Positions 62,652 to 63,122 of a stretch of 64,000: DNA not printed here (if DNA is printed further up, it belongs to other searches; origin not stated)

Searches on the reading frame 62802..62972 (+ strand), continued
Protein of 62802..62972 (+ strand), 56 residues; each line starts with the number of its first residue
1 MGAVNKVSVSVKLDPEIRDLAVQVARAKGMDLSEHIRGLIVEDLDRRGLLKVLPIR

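Call 40: list_cluster_members(proteins=[P0001, P0139])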
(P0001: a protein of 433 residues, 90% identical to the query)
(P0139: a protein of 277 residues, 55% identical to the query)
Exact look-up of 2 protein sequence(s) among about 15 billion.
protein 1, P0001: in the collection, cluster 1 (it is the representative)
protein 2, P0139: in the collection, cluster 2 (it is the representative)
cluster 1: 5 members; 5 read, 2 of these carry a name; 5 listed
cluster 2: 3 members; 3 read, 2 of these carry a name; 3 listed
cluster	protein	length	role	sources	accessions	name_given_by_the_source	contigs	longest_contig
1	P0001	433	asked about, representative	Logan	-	-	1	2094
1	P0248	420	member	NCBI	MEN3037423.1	MAG: ATP-binding protein [Candidatus Methanosuratincola petrocarbonis]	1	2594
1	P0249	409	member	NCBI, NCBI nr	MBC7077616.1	MAG: ATP-binding protein [Synergistales bacterium] | ATP-binding protein [Synergistales bacterium]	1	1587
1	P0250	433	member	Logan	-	-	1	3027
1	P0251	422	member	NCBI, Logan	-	-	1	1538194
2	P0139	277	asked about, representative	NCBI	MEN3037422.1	MAG: site-specific integrase [Candidatus Methanosuratincola petrocarbonis]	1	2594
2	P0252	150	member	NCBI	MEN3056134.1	MAG: hypothetical protein ABC527_06065 [Candidatus Methanosuratincola petrocarbonis]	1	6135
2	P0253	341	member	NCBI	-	-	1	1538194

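Call 42: find_encoding_contigs(protein=P0253, flank=10000, max_places=3)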
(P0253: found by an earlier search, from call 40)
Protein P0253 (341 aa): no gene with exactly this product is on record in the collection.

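Call 43: find_encoding_contigs(protein=P0251, flank=10000, max_places=5)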
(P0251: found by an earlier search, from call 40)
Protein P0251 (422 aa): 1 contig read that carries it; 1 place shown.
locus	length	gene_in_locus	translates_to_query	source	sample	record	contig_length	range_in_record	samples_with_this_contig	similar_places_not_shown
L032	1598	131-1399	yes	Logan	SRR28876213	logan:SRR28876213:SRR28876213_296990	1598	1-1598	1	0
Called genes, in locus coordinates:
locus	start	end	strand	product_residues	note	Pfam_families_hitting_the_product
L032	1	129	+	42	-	?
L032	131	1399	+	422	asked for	PF00004:AAA (weak), PF20720:nSTAND3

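Call 50: search_protein_families(library=pfam, max_evalue=1, proteins=[P0142, P0137, P0185, P0218, P0231, P0139])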
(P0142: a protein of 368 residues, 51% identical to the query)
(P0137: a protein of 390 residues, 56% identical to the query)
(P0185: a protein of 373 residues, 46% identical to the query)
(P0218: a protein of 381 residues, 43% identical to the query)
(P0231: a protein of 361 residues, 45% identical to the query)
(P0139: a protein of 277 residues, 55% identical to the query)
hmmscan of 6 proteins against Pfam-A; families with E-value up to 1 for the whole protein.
P0142 (368 aa): 4 families
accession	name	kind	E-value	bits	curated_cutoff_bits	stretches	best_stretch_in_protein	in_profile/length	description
PF16795.10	Phage_integr_3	-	1.2e-07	32.2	27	1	192-348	5-147/161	Archaeal phage integrase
PF00589.27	Phage_integrase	-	1e-05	25.8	27.1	1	194-349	6-169/172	Phage integrase family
PF13495.12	Phage_int_SAM_4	-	0.0017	19.2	27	1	100-172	2-82/85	Phage integrase, N-terminal SAM-like domain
PF02899.23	Phage_int_SAM_1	-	0.11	13.2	22.3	1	100-166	1-77/83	Phage integrase, N-terminal SAM-like domain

P0137 (390 aa): 3 families
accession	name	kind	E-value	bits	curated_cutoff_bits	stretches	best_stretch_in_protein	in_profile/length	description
PF16795.10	Phage_integr_3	-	2.7e-08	34.3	27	1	228-372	14-147/161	Archaeal phage integrase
PF00589.27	Phage_integrase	-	6.1e-08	33.1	27.1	1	231-371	16-167/172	Phage integrase family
PF13495.12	Phage_int_SAM_4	-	0.035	14.9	27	1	129-197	6-80/85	Phage integrase, N-terminal SAM-like domain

P0185 (373 aa): 6 families
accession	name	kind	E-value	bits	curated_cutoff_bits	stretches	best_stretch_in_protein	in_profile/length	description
PF00589.27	Phage_integrase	-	6.5e-13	49.3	27.1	1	189-339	7-169/172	Phage integrase family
PF16795.10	Phage_integr_3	-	2.7e-09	37.6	27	1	184-337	3-146/161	Archaeal phage integrase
PF07362.18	CcdA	-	8.6e-08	32.9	22.4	1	2-36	3-37/71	Post-segregation antitoxin CcdA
PF13495.12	Phage_int_SAM_4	-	2.9e-05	24.8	27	1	91-166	2-82/85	Phage integrase, N-terminal SAM-like domain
PF12335.14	SBF2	-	0.083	13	22.1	1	249-306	144-199/227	Myotubularin protein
PF02899.23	Phage_int_SAM_1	-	0.14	12.9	22.3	1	116-160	29-77/83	Phage integrase, N-terminal SAM-like domain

P0218 (381 aa): 6 families
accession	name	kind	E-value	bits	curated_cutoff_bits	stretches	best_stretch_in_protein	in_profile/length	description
PF00589.27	Phage_integrase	-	5.7e-16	59.2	27.1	1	209-360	3-166/172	Phage integrase family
PF13495.12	Phage_int_SAM_4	-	1.5e-11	45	27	1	112-188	1-80/85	Phage integrase, N-terminal SAM-like domain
PF16795.10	Phage_integr_3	-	3.5e-08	34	27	1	207-363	2-147/161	Archaeal phage integrase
PF02899.23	Phage_int_SAM_1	-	3.2e-05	24.5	22.3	1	114-184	2-77/83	Phage integrase, N-terminal SAM-like domain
PF07362.18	CcdA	-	0.00024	21.9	22.4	1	37-70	4-37/71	Post-segregation antitoxin CcdA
PF00159.23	Hormone_3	-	0.033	14.7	28.7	0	144-164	3-23/36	Pancreatic hormone peptide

P0231 (361 aa): 6 families
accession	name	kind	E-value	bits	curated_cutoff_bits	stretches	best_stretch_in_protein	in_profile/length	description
PF00589.27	Phage_integrase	-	3.3e-13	50.2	27.1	1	191-344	5-169/172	Phage integrase family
PF13495.12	Phage_int_SAM_4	-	5.2e-09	36.8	27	1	92-168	2-81/85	Phage integrase, N-terminal SAM-like domain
PF16795.10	Phage_integr_3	-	6.8e-08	33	27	1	187-343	2-147/161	Archaeal phage integrase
PF02899.23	Phage_int_SAM_1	-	4.9e-06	27.2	22.3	1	94-163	3-77/83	Phage integrase, N-terminal SAM-like domain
PF07362.18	CcdA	-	4.3e-05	24.2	22.4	1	11-46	4-39/71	Post-segregation antitoxin CcdA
PF19463.4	DUF6000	-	0.1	12.8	25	1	104-168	14-79/185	Family of unknown function (DUF6000)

P0139 (277 aa): 6 families
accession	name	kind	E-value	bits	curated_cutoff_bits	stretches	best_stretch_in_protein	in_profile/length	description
PF00589.27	Phage_integrase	-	3.8e-13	50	27.1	1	107-257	5-166/172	Phage integrase family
PF16795.10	Phage_integr_3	-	3.2e-11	43.8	27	1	108-258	7-146/161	Archaeal phage integrase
PF13495.12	Phage_int_SAM_4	-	0.00024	21.9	27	1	14-86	2-82/85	Phage integrase, N-terminal SAM-like domain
PF02899.23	Phage_int_SAM_1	-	0.0018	18.9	22.3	1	14-64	1-57/83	Phage integrase, N-terminal SAM-like domain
PF13102.12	Phage_int_SAM_5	-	0.071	13.9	22.3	1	14-44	51-80/98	Phage integrase SAM-like domain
PF03241.18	HpaB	-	0.2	11.2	25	1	168-216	122-172/202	4-hydroxyphenylacetate 3-hydroxylase C terminal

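Call 51: search_solved_structures(query=P0142, max_evalue=0.01)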
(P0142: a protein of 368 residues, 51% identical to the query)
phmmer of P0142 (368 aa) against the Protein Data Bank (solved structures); distinct sequences matched with E-value up to 0.01: 3.
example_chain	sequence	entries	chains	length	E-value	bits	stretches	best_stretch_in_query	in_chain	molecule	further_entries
4a8e_A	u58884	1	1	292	1.6e-12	50.6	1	101-362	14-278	PROBABLE TYROSINE RECOMBINASE XERC-LIKE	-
4y6w_A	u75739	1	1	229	0.00052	22.6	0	184-212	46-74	NaB(AB)3ACb - light chain TPR-like repeats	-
4y6c_A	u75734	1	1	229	0.00086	21.9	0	184-212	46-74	ANSERINA PUTATIVE KINESIN LIGHT chain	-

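Call 52: search_protein_families(library=phrogs, max_evalue=0.001, proteins=[L017:1146-2915:+, L017:3145-4035:+, L017:4198-4512:+, L017:4505-4861:+, P0251, P0139])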
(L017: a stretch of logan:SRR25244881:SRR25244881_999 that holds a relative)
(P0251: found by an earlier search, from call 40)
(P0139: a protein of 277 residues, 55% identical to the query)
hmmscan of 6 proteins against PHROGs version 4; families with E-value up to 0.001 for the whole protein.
L017:1146-2915:+ (589 aa): 0 families

L017:3145-4035:+ (296 aa): 0 families

L017:4198-4512:+ (104 aa): 0 families

L017:4505-4861:+ (118 aa): 0 families

P0251 (422 aa): 1 family
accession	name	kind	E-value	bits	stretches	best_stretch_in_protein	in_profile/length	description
phrog_2107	-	other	0.00076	20.2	0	26-50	5-29/201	thymidylate kinase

P0139 (277 aa): 3 families
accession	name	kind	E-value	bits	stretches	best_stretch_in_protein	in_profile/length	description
phrog_5127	-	integration and excision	6.6e-30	105.8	1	12-269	118-343/355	integrase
phrog_1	-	integration and excision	9e-21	75.8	1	15-270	171-446/611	integrase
phrog_216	-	integration and excision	8.4e-11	42.5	1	102-269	53-234/301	integrase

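Call 53: search_dna_similar(query=P0142, collection=phages, mode=protein, max_evalue=0.001, max_rows=15)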
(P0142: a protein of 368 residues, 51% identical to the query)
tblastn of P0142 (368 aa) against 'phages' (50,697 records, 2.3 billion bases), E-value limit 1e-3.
Records with a match: 4; places in all: 4; records where one place covers at least 80% of the query: 0.
Best place of each record, by identity: <60% 4.
By first word of the organism name: Sulfolobus 4.
By host as written in the record: Sulfolobus sp. 2; Sulfolobus islandicus 2.
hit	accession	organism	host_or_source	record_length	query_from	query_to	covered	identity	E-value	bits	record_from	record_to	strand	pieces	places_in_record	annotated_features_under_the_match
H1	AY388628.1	Sulfolobus virus Ragged Hills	Sulfolobus sp.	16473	137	347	57%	24.0%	1e-5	53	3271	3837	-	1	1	ORF D355 | putative attachment site for viral integration; SSV RH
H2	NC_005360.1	Sulfolobus virus Ragged Hills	Sulfolobus sp.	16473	137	347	57%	24.0%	1e-5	53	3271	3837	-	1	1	int: integrase | int: putative attachment site for viral integration; SSV RH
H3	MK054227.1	Sulfolobus spindle-shaped virus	Sulfolobus islandicus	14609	137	347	57%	23.1%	6e-6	54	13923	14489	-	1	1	hypothetical protein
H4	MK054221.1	Sulfolobus spindle-shaped virus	Sulfolobus islandicus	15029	137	347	57%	22.7%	5e-6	54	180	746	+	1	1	hypothetical protein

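Call 54: search_dna_similar(query=P0251, collection=phages, mode=protein, max_evalue=0.001, max_rows=15)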
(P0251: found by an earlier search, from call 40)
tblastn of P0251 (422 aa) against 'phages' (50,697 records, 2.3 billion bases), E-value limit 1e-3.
No match.

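Call 67: search_protein_families(library=padloc, max_evalue=0.001, proteins=[P0251])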
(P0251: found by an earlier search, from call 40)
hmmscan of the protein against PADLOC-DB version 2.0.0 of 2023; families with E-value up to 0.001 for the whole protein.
P0251 (422 aa): 2 families
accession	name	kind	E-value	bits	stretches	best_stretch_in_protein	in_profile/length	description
PDLC04140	mad8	-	4.6e-05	21.1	1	25-73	28-78/314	mads_8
PDLC04787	PDC-S01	-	0.00074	16.5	0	295-351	299-356/412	-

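Call 68: search_protein_families(library=ncbifam, max_evalue=0.001, proteins=[P0251, L017:1146-2915:+])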
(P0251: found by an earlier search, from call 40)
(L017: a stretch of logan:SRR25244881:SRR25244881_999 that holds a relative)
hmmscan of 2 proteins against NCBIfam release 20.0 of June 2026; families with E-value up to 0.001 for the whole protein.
P0251 (422 aa): 1 family
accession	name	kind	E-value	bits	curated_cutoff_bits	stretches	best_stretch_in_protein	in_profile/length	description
NF010248.0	PRK13695.1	equivalog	0.00021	21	156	0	27-66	6-44/180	NTPase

L017:1146-2915:+ (589 aa): 0 families

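Call 70: find_encoding_contigs(protein=P0137, flank=10000, max_places=3)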
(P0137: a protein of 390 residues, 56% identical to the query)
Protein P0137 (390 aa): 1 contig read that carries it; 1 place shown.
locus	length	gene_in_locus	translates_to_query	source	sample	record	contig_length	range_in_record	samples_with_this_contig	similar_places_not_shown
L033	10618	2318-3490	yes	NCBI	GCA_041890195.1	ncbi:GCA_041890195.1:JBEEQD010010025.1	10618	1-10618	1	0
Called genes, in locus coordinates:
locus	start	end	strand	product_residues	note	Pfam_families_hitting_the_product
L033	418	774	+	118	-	-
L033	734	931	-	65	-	-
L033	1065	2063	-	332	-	PF04473:DUF553 (weak)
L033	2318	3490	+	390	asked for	PF00589:Phage_integrase, PF16795:Phage_integr_3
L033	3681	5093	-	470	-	-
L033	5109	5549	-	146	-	-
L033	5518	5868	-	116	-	-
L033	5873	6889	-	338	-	-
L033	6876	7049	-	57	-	-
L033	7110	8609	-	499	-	PF18998:Flg_new_2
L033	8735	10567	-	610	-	-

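Call 88: find_related_loci(query=A5, collection=viral_contigs, flank=10000)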
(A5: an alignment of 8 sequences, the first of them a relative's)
Query A5 (422 aa) in viral_contigs; peptide patterns used: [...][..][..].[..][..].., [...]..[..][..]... (x = any residue, [..] = any of these).
128 stretches matched a pattern, but none encodes a relative of the query by tblastn (E <= 1e-3).

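Call 89: predict_structure(protein=P0142)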
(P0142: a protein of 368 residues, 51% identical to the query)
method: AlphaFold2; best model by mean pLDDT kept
length: 368 residues; sequences in the alignment: 1
mean_pLDDT: 36.4   pTM: 0.23
mean pLDDT of the five models: 36.4, 35.5, 34.2, 33.4, 29.8
residues with pLDDT >= 90: 0; 70-90: 0; 50-70: 32; < 50: 336
segments of 3 or more residues with pLDDT < 50: 1-118, 147-197, 204-209, 213-332, 334-368
pLDDT, mean of each block of 10 residues (from residue 1): 27 35 34 27 28 25 31 31 26 38 38 44 59 53 51 40 36 30 28 46 50 44 33 36 31 35 38 28 31 35 36 40 42 40 33 35 27
secondary structure, 60 per line:
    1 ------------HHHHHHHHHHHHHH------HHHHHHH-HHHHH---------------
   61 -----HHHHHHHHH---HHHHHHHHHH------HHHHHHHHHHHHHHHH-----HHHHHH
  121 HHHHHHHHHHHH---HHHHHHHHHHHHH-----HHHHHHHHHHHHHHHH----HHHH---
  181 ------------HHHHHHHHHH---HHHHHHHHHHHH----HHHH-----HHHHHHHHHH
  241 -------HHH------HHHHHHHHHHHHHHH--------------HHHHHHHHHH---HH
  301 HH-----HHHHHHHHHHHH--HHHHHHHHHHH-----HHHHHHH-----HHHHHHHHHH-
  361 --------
elements in order: H13-26 H33-39 H41-45 H66-74 H78-87 H94-109 H115-132 H136-148 H154-169 H174-177 H193-202 H206-217 H222-225 H231-240 H257-271 H286-295 H299-302 H308-319 H322-332 H338-344 H350-359

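Call 92: search_dna_similar(query=L017:1146-2915:+, collection=phages, mode=protein, max_evalue=0.01, max_rows=10)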
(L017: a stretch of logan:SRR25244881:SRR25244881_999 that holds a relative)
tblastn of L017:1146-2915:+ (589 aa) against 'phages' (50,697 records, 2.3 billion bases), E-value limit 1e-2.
No match.

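Call 94: predict_structure(alignment_id=A6)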
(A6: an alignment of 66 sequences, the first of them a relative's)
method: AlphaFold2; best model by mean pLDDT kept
length: 368 residues; sequences in the alignment: 66
mean_pLDDT: 82.8   pTM: 0.72
mean pLDDT of the five models: 82.8, 82.4, 81.8, 81.4, 80.2
residues with pLDDT >= 90: 223; 70-90: 70; 50-70: 13; < 50: 62
segments of 3 or more residues with pLDDT < 50: 1-9, 40-92
pLDDT, mean of each block of 10 residues (from residue 1): 42 83 82 66 36 32 34 36 42 63 97 95 97 96 97 97 97 98 90 98 97 98 95 97 87 96 96 85 89 92 97 98 96 88 86 98 90
secondary structure, 60 per line:
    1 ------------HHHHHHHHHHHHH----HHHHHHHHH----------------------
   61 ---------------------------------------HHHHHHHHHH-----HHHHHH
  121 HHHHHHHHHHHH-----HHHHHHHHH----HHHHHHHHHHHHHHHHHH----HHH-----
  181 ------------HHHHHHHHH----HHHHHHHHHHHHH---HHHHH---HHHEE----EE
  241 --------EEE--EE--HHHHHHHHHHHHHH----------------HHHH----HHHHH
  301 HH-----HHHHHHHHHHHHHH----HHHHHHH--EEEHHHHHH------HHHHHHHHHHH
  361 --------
elements in order: H13-25 H30-38 H100-109 H115-132 H138-146 H151-168 H193-201 H206-218 H222-226 E249-251 H258-271 H288-291 H296-302 H308-321 H326-332 E335-337 H338-343 H350-360

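Call 96: fold_search(model_id=the predicted structure, library=pdb)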
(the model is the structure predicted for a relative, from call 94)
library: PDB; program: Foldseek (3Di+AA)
matches with E <= 10: 101; with E <= 0.001: 37
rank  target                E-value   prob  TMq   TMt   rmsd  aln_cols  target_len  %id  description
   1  4a8e                  3.3e-11  1.00  0.40  0.53  10.6       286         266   25  The structure of a dimeric Xer recombinase from archaea (released 2012-12-05)
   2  5hxy_A                4.4e-09  1.00  0.38  0.49  16.5       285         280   21  Crystal structure of XerA recombinase (released 2017-02-01)
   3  5hxy_D                5.3e-09  1.00  0.38  0.50  17.1       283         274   21  Crystal structure of XerA recombinase (released 2017-02-01)
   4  5hxy_C                8.3e-09  1.00  0.37  0.48  16.6       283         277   22  Crystal structure of XerA recombinase (released 2017-02-01)
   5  5hxy_B                8.3e-09  1.00  0.36  0.47  17.0       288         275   22  Crystal structure of XerA recombinase (released 2017-02-01)
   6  5vfz                  2.2e-08  1.00  0.38  0.48  15.3       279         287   19  Integrase from mycobacterium phage Brujita (released 2018-04-18)
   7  5hxy_F                6.1e-08  1.00  0.37  0.49  16.6       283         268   20  Crystal structure of XerA recombinase (released 2017-02-01)
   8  6en2_A                3.1e-06  1.00  0.50  0.57   8.7       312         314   16  Structure of the Tn1549 transposon Integrase (aa 82-397, R225K) in complex with a circular intermediate DNA (CI6b-DNA) (released 2018-04-04)
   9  2a3v_B                4.4e-06  1.00  0.46  0.52   8.5       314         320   15  Structural basis for broad DNA-specificity in integron recombination (released 2006-05-02)
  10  2a3v_A                4.8e-06  1.00  0.51  0.58   7.1       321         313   17  Structural basis for broad DNA-specificity in integron recombination (released 2006-05-02)
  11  6en0_A                5.9e-06  1.00  0.50  0.59   8.3       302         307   17  Structure of the Tn1549 transposon Integrase (aa 82-397) in complex with circular intermediate DNA (CI5-DNA) (released 2018-04-04)
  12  2a3v_C                6.9e-06  1.00  0.51  0.58   6.1       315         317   17  Structural basis for broad DNA-specificity in integron recombination (released 2006-05-02)
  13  1z1g_B                9.7e-06  1.00  0.51  0.55   6.8       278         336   17  Crystal structure of a lambda integrase tetramer bound to a Holliday junction (released 2005-06-28)
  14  1a0p                  1.0e-05  1.00  0.30  0.39  12.1       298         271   18  SITE-SPECIFIC RECOMBINASE, XERD (released 1998-03-18)
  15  6emy_B                1.1e-05  1.00  0.48  0.55   9.5       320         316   16  Structure of the Tn1549 transposon Integrase (aa 82-397, Y379F) in complex with transposon right end DNA (released 2018-04-04)
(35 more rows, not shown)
